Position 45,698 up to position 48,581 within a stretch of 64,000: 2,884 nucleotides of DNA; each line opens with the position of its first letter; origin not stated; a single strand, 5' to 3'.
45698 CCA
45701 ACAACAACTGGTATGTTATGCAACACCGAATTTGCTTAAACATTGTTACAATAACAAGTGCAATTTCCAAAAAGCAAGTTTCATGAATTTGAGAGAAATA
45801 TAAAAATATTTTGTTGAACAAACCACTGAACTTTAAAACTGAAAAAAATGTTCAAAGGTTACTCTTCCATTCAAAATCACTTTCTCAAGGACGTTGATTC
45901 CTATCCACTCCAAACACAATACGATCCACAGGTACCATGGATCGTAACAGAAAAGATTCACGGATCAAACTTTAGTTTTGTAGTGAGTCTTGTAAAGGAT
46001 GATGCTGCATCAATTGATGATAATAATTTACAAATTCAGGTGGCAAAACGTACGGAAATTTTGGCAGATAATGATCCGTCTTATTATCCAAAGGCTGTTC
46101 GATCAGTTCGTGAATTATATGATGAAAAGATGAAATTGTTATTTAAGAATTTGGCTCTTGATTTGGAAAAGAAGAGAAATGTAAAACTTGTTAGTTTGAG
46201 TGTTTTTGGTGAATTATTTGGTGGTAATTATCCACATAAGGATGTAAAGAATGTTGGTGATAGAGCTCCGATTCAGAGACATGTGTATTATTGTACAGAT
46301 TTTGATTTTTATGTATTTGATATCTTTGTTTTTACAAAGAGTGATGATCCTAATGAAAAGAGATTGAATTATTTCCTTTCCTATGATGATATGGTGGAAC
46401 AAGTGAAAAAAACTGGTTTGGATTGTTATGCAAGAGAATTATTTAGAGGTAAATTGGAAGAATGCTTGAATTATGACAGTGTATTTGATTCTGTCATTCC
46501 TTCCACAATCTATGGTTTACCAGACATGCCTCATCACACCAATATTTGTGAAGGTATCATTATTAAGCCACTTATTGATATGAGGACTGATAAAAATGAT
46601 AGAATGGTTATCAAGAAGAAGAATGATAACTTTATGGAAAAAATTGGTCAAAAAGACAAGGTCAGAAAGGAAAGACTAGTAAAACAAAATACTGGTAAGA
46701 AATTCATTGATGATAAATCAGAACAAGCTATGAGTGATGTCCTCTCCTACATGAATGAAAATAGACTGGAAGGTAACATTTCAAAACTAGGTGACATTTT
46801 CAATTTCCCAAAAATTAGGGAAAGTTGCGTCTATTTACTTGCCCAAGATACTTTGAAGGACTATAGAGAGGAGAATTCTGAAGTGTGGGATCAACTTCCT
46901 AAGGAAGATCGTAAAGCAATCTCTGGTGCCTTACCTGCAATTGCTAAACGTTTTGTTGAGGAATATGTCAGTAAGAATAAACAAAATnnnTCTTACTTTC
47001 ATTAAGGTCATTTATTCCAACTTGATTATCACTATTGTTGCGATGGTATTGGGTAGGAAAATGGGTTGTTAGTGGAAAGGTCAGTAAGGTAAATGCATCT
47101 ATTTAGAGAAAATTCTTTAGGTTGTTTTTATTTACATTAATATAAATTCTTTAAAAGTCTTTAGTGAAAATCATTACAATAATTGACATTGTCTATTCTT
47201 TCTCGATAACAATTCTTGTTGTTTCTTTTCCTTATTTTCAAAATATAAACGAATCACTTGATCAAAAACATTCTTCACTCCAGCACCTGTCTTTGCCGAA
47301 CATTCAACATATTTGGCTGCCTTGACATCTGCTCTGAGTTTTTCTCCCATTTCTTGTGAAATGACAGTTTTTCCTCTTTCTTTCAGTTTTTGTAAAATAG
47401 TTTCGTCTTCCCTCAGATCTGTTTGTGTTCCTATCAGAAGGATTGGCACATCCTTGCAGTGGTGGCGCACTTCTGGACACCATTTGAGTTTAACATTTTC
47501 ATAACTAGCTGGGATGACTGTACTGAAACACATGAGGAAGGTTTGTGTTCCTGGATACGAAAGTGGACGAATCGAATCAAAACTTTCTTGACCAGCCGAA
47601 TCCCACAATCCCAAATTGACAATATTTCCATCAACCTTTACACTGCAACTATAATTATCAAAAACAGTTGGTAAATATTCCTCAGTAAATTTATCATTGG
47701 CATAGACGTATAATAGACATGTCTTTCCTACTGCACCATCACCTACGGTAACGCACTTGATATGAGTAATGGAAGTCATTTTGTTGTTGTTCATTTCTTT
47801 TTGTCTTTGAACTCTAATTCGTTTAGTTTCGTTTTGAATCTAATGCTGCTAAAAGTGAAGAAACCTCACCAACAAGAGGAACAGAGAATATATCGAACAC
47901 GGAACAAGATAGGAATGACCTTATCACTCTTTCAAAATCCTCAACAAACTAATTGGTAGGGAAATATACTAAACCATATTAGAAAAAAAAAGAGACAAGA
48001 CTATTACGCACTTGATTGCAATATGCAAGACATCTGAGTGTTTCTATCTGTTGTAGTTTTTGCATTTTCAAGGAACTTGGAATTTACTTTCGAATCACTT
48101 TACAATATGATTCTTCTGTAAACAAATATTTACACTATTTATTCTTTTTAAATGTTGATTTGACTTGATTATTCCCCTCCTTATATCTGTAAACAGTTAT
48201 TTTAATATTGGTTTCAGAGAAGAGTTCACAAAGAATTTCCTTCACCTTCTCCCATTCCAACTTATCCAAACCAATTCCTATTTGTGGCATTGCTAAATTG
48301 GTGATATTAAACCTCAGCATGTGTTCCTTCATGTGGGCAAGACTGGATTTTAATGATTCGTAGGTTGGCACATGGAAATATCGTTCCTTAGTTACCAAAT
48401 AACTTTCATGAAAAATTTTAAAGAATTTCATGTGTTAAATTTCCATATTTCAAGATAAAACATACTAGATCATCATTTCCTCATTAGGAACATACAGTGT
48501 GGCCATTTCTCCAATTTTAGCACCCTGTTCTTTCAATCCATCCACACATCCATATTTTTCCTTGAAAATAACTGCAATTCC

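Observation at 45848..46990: Phage T4 Rnl2-type / kinetoplastid-REL-type RNA ligase in a free-living eukaryote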

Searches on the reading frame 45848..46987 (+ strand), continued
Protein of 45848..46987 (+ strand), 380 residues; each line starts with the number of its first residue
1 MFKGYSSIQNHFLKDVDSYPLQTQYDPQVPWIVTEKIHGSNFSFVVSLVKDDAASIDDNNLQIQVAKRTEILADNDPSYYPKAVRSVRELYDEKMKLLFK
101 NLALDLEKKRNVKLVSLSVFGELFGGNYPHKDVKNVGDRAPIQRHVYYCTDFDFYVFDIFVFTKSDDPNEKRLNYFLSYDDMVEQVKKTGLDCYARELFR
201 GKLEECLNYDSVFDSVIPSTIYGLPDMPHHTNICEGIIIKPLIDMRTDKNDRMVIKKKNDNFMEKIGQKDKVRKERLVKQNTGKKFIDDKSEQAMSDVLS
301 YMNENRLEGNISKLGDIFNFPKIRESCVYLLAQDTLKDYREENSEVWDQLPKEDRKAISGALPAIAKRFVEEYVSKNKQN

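Call 67: find_homologous_proteins(query=A3, max_evalue=0.00001)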
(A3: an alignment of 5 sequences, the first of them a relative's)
Query A3 (5 sequences) (380 aa, profile of the alignment): 314 proteins with E <= 0.00001 among 4493 candidates; the best 120 are listed.
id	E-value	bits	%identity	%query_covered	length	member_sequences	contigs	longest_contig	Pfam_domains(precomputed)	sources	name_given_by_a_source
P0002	4.0e-187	640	58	98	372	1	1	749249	PF18043.7,PF09414.16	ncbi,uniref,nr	ncbi:hypothetical protein C9374_000251 [Naegleria lovaniensis]|uniref:RNA ligase (ATP) n=1 Tax=Naegl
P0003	1.2e-184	632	55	100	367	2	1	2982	PF18043.7,PF09414.16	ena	-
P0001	8.8e-183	626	100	100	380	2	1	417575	PF18043.7,PF09414.16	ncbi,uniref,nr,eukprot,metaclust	ncbi:mitochondrial RNA ligase [Naegleria gruberi]|uniref:Mitochondrial RNA ligase n=1 Tax=Naegleria 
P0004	4.7e-171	587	44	98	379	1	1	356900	PF18043.7,PF09414.16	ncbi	ncbi:hypothetical protein ABK040_012851 [Willaertia magna]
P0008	3.5e-141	489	31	98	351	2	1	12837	PF18043.7,PF09414.16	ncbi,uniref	ncbi:RNA ligase [Acrasis kona]|uniref:RNA ligase n=1 Tax=Acrasis kona TaxID=1008807 RepID=A0AAW2YMC7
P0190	3.4e-104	367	36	98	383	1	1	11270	PF18043.7,PF09414.16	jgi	jgi:Rnl2 family RNA ligase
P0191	5.7e-96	340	31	94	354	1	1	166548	PF18043.7,PF09414.16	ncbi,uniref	ncbi:RNA ligase [Acrasis kona]|uniref:RNA ligase n=1 Tax=Acrasis kona TaxID=1008807 RepID=A0AAW2YXR9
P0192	1.3e-92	329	35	93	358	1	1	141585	PF18043.7,PF09414.16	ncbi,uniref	ncbi:RNA-editing ligase 1, mitochondrial [Acrasis kona]|uniref:RNA-editing ligase 1, mitochondrial n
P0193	3.7e-85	305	54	52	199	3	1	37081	-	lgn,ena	-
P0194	1.4e-72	263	32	99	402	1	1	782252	PF18043.7,PF09414.16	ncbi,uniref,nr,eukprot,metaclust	ncbi:predicted protein [Naegleria gruberi]|uniref:Predicted protein n=1 Tax=Naegleria gruberi TaxID=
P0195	1.1e-68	250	35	97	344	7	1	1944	PF18043.7,PF09414.16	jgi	-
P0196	6.7e-66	241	32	98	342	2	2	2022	PF18043.7,PF09414.16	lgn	-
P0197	4.7e-65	238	32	98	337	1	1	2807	PF18043.7,PF09414.16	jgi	jgi:Rnl2 family RNA ligase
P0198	2.1e-64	236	34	94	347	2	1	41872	PF18043.7,PF09414.16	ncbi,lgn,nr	ncbi:hypothetical protein FACS1894180_1320 [Bacteroidia bacterium]|nr:hypothetical protein FACS18941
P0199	2.8e-63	233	31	98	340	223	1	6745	PF18043.7,PF09414.16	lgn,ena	-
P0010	5.6e-63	232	33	98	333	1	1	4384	PF18043.7,PF09414.16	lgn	-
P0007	1.1e-62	231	32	98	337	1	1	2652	PF18043.7,PF09414.16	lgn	-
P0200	2.9e-61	226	31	94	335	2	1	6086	PF18043.7,PF09414.16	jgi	jgi:Rnl2 family RNA ligase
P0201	5.4e-61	225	31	98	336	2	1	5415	PF18043.7,PF09414.16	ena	-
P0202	1.3e-60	224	33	97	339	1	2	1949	PF18043.7,PF09414.16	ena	-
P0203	1.7e-60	223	30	95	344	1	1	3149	PF18043.7,PF09414.16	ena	-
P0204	3.3e-60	222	30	98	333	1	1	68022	PF18043.7,PF09414.16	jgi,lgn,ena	-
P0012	5.6e-60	222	30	99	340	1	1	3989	PF18043.7,PF09414.16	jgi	jgi:Rnl2 family RNA ligase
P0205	8.6e-60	221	34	95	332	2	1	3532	PF18043.7,PF09414.16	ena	-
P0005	2.2e-59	220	32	98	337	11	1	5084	PF18043.7,PF09414.16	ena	-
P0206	2.4e-59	220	29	98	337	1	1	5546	PF18043.7,PF09414.16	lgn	-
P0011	9.8e-59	218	32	99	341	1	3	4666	PF18043.7,PF09414.16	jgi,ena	jgi:Rnl2 family RNA ligase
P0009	1.0e-58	217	33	96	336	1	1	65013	PF18043.7,PF09414.16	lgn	-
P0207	1.4e-58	217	32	98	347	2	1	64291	PF18043.7,PF09414.16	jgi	-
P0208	1.6e-57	214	34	94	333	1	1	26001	PF18043.7,PF09414.16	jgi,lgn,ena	-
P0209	4.2e-57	212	28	98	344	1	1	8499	PF18043.7,PF09414.16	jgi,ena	jgi:Rnl2 family RNA ligase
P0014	1.2e-56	211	30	94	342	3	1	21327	PF18043.7,PF09414.16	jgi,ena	-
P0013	1.3e-56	211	32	89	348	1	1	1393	PF18043.7,PF09414.16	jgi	-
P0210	1.6e-56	210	31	94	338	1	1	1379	PF18043.7,PF09414.16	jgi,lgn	-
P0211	2.1e-56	210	31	98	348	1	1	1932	PF18043.7,PF09414.16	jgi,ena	-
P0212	3.1e-56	209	31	92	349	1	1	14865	PF18043.7,PF09414.16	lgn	-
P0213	4.9e-56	209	32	96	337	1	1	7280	PF18043.7,PF09414.16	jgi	-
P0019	8.8e-56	208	31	95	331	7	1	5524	PF18043.7,PF09414.16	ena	-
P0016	1.5e-55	207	32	95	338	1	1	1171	PF18043.7,PF09414.16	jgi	-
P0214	1.8e-55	207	33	94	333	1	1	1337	PF18043.7,PF09414.16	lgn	-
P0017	2.7e-55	206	30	94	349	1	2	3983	PF18043.7,PF09414.16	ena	-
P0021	8.2e-54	201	30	95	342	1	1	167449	PF18043.7,PF09414.16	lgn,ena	-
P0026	1.2e-53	201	30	94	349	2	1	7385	PF18043.7,PF09414.16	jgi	jgi:Rnl2 family RNA ligase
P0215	1.7e-53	200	30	91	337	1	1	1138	PF18043.7,PF09414.16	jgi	jgi:Rnl2 family RNA ligase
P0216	2.9e-53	200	31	92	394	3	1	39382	PF18043.7,PF09414.16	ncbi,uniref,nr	ncbi:4294_t:CDS:2 [Funneliformis caledonium]|uniref:4294_t:CDS:1 n=1 Tax=Funneliformis caledonium Ta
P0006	3.0e-53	200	33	89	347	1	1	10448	PF18043.7,PF09414.16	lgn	-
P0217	3.4e-53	199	30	94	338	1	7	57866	PF18043.7,PF09414.16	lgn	-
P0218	4.5e-53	199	30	87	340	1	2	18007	PF18043.7,PF09414.16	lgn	-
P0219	5.2e-53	199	31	96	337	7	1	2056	PF18043.7,PF09414.16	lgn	-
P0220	1.2e-52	198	31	83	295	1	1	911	PF18043.7,PF09414.16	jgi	jgi:Rnl2 family RNA ligase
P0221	1.8e-52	197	31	93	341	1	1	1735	PF18043.7,PF09414.16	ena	-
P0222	5.0e-52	196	33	84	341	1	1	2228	PF18043.7,PF09414.16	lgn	-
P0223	8.1e-52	195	31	88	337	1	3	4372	PF18043.7,PF09414.16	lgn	-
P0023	1.0e-51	195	34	76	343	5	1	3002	PF18043.7,PF09414.16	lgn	-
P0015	2.1e-51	193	33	83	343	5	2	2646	PF18043.7,PF09414.16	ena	-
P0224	2.2e-51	193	32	87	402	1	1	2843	PF18043.7,PF09414.16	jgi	jgi:Rnl2 family RNA ligase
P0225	2.9e-51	193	28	96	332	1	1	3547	PF18043.7,PF09414.16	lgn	-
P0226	4.7e-51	192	30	97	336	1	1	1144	PF18043.7,PF09414.16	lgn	-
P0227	6.2e-51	192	33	86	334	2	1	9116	PF18043.7,PF09414.16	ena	-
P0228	8.5e-51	191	31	91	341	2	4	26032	PF18043.7,PF09414.16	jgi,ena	-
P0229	1.2e-50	191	28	92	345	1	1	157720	PF18043.7,PF09414.16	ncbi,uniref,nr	ncbi:RNA ligase family protein [Bernardetia sp.]|uniref:RNA ligase family protein n=1 Tax=Bernardeti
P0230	8.6e-50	188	30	95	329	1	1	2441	PF18043.7,PF09414.16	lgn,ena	-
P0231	8.9e-50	188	31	89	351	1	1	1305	PF18043.7,PF09414.16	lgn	-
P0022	9.1e-50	188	32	91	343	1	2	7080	PF18043.7,PF09414.16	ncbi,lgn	-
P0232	9.5e-50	188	33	94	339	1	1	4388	PF18043.7,PF09414.16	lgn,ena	-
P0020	1.2e-49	188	32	91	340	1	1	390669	PF18043.7,PF09414.16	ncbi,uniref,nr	ncbi:2'-5' RNA ligase [Chitinophaga silvatica]|uniref:2'-5' RNA ligase n=1 Tax=Chitinophaga silvatic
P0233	3.6e-49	186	33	87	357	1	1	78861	PF18043.7,PF09414.16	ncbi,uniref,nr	ncbi:2'-5' RNA ligase [Spirosoma sp. BT702]|uniref:2'-5' RNA ligase n=1 Tax=Spirosoma profusum TaxID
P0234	3.6e-49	186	31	82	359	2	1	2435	PF18043.7,PF09414.16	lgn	-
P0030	5.8e-49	185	29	95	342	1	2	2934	PF18043.7,PF09414.16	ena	-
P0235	6.2e-49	185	35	75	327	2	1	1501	PF18043.7,PF09414.16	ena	-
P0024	7.0e-49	185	31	93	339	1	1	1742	PF18043.7,PF09414.16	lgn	-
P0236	7.2e-49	185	29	94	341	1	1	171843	PF18043.7,PF09414.16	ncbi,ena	-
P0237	1.8e-48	184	30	90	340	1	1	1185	PF18043.7,PF09414.16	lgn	-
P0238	2.7e-48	183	30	84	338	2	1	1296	PF18043.7,PF09414.16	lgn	-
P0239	3.9e-48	183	33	83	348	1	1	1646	PF18043.7,PF09414.16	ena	-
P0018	4.0e-48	183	36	76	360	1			PF18043.7,PF09414.16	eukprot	eukprot:TRINITY_DN25923_c0_g1_i1.p1 TRINITY_DN25923_c0_g1~~TRINITY_DN25923_c0_g1_i1.p1 ORF type:comp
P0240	1.2e-47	181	30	89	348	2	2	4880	PF18043.7,PF09414.16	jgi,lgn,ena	-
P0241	1.5e-47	181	28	99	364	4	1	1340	PF18043.7,PF09414.16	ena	-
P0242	2.1e-47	180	34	77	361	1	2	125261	PF18043.7,PF09414.16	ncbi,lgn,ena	-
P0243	2.1e-47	180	33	90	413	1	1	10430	PF18043.7,PF09414.16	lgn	-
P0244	2.3e-47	180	33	76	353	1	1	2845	PF18043.7,PF09414.16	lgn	-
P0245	2.7e-47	180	29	91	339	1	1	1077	PF18043.7,PF09414.16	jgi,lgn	-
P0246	4.6e-47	179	33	80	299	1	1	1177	PF18043.7,PF09414.16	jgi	-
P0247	7.6e-47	178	30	98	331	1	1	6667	PF18043.7,PF09414.16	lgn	-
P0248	7.7e-47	178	32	77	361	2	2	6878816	PF18043.7,PF09414.16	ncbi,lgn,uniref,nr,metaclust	ncbi:RNA ligase family protein [Pseudobacteroides cellulosolvens]|uniref:RNA ligase domain, REL/Rln2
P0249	2.0e-46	177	32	85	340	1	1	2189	PF18043.7,PF09414.16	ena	-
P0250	2.1e-46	177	31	89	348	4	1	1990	PF18043.7,PF09414.16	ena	-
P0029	2.9e-46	177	32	84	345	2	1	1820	PF18043.7,PF09414.16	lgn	-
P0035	5.0e-46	176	29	90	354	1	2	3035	PF18043.7,PF09414.16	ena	-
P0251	6.9e-46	175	28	99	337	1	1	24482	PF18043.7,PF09414.16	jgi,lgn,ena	-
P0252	9.5e-46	175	30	91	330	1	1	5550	PF18043.7,PF09414.16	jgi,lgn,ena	-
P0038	9.6e-46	175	29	90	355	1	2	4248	PF18043.7,PF09414.16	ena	-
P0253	1.3e-45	174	32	90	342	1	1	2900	PF18043.7,PF09414.16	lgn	-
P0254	2.6e-45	173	29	89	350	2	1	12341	PF18043.7,PF09414.16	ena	-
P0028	3.1e-45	173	30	90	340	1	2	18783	PF18043.7,PF09414.16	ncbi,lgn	-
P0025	3.3e-45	173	30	88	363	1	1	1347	PF18043.7,PF09414.16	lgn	-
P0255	6.6e-45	172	28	98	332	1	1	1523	PF18043.7,PF09414.16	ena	-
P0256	9.2e-45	172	30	97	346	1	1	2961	PF18043.7,PF09414.16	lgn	-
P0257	9.4e-45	172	30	86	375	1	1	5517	PF18043.7,PF09414.16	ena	-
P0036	1.1e-44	171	33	82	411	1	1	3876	PF18043.7,PF09414.16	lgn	-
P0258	1.4e-44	171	33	89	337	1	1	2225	PF18043.7,PF09414.16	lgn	-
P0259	5.4e-44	169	30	90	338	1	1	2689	PF18043.7,PF09414.16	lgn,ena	-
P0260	7.3e-44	169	30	89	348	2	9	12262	PF18043.7,PF09414.16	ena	-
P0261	1.1e-43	168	33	63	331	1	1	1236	PF18043.7,PF09414.16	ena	-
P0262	1.6e-43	168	31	90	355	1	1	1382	PF18043.7,PF09414.16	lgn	-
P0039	1.9e-43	167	29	94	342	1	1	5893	PF18043.7,PF09414.16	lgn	-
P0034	1.9e-43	167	31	86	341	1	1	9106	PF18043.7,PF09414.16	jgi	jgi:Rnl2 family RNA ligase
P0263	1.9e-43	167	29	87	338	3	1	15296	PF18043.7,PF09414.16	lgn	-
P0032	2.1e-43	167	32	87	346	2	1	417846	PF18043.7,PF09414.16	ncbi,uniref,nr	ncbi:RNA ligase family protein [Chitinophaga solisilvae]|uniref:RNA ligase family protein n=1 Tax=Ch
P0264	2.5e-43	167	27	97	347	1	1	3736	PF18043.7,PF09414.16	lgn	-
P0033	2.8e-43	167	31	92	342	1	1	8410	PF18043.7,PF09414.16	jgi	jgi:Rnl2 family RNA ligase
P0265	3.6e-43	166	29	95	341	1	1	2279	PF18043.7,PF09414.16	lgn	-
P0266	6.2e-43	166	30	87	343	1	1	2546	PF18043.7,PF09414.16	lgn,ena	-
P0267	1.0e-42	165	29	94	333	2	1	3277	PF18043.7,PF09414.16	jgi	-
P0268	1.1e-42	165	30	95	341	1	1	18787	PF18043.7,PF09414.16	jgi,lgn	-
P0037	1.1e-42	165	28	94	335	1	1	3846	PF18043.7,PF09414.16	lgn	-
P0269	1.9e-42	164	29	89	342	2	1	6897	PF18043.7,PF09414.16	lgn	-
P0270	2.0e-42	164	28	86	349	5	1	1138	PF09414.16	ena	-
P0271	2.1e-42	164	33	78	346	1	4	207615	PF18043.7,PF09414.16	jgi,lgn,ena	-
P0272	5.3e-42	163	33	86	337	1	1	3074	PF18043.7,PF09414.16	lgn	-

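Call 74: list_cluster_members(proteins=[P0194, P0191, P0192, P0008, P0216, P0193, P0190])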
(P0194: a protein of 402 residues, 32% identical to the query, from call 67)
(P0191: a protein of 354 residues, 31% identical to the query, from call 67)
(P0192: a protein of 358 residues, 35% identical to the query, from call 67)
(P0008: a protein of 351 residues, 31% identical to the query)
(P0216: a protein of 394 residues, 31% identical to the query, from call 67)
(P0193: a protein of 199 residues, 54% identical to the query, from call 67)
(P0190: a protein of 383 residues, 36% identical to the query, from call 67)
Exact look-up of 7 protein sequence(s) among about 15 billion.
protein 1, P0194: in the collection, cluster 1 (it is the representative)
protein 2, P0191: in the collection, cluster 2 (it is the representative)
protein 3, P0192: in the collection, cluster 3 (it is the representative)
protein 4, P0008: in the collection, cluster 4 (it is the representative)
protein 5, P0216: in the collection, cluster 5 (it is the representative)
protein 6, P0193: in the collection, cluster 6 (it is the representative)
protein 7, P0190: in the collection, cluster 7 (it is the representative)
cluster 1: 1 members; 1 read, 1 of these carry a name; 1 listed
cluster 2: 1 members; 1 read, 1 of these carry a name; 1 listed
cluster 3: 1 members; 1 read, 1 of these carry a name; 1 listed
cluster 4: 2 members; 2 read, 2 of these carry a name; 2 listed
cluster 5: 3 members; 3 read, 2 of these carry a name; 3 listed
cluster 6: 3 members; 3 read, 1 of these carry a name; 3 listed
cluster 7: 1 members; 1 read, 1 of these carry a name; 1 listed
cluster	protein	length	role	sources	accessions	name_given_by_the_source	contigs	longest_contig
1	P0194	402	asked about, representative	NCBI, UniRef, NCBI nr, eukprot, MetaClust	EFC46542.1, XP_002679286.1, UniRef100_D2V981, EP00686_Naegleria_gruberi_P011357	predicted protein [Naegleria gruberi] | Predicted protein n=1 Tax=Naegleria gruberi TaxID=5762 RepID=D2V981_NAEGR | uncharacterized protein NAEGRDRAFT_47786 [Naegleria gruberi]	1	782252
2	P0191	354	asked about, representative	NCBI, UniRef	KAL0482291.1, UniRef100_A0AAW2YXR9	RNA ligase [Acrasis kona] | RNA ligase n=1 Tax=Acrasis kona TaxID=1008807 RepID=A0AAW2YXR9_9EUKA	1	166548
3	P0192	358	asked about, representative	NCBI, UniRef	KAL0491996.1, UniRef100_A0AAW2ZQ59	RNA-editing ligase 1, mitochondrial [Acrasis kona] | RNA-editing ligase 1, mitochondrial n=1 Tax=Acrasis kona TaxID=1008807 ...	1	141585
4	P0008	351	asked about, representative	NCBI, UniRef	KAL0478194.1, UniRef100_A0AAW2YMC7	RNA ligase [Acrasis kona] | RNA ligase n=1 Tax=Acrasis kona TaxID=1008807 RepID=A0AAW2YMC7_9EUKA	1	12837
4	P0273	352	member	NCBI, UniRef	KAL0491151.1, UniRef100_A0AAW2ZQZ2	hypothetical protein AKO1_006409 [Acrasis kona] | RNA ligase (ATP) n=1 Tax=Acrasis kona TaxID=1008807 RepID=A0AAW2ZQZ2_9EUKA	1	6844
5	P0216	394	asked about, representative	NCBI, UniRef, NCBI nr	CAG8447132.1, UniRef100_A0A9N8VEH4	4294_t:CDS:2 [Funneliformis caledonium] | 4294_t:CDS:1 n=1 Tax=Funneliformis caledonium TaxID=1117310 RepID=A0A9N8VEH4_9GLOM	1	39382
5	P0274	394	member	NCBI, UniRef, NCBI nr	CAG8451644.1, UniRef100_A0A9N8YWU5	8201_t:CDS:2 [Funneliformis mosseae] | 8201_t:CDS:1 n=1 Tax=Funneliformis mosseae TaxID=27381 RepID=A0A9N8YWU5_FUNMO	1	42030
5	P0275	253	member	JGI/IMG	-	-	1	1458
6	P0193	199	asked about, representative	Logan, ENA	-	-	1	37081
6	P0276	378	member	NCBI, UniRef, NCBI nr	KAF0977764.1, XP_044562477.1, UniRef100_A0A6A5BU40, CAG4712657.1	hypothetical protein FDP41_003086 [Naegleria fowleri] | RNA ligase (ATP) n=1 Tax=Naegleria fowleri TaxID=5763 RepID=A0A6A5BU40_NAEFO | uncharacterized protein FDP41_003086 [Naegleria fowleri]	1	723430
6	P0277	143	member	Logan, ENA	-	-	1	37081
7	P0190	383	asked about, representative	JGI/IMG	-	Rnl2 family RNA ligase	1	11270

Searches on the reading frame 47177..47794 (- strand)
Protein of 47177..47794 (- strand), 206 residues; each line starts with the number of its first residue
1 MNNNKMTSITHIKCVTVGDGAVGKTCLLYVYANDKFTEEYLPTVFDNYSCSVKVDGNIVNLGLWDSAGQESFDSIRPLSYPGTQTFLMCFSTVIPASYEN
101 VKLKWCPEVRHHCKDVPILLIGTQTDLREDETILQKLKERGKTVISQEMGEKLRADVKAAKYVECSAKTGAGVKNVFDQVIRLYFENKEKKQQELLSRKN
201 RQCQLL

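Call 57: search_protein_families(library=pfam, proteins=[window:47177-47794:-], max_evalue=0.01)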
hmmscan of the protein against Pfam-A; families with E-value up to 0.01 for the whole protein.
window:47177-47794:- (206 aa): 4 families
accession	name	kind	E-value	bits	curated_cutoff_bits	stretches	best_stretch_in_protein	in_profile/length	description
PF00071.28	Ras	-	2.9e-47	160.7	21.6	1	13-182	1-158/162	Ras family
PF08477.19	Roc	-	4.7e-20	72.4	27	1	13-126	1-119/119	Ras of Complex, Roc, domain of DAPkinase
PF00025.27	Arf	-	1.4e-06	28.4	22.3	1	9-181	12-171/174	ADP-ribosylation factor family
PF13401.12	AAA_22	-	0.0046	17.7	27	0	141-203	17-79/130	AAA domain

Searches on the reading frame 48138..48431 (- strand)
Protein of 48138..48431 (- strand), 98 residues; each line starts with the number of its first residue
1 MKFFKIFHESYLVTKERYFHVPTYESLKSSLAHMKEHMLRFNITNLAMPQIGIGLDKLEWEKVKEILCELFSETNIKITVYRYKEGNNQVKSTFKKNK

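Call 57: search_protein_families(library=pfam, proteins=[window:48138-48431:-], max_evalue=0.01)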
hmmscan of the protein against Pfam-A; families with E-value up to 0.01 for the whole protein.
window:48138-48431:- (98 aa): 1 family
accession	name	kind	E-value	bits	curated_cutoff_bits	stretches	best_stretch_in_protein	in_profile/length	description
PF01661.27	Macro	-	0.0036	17.7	22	1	24-66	75-117/118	Macro domain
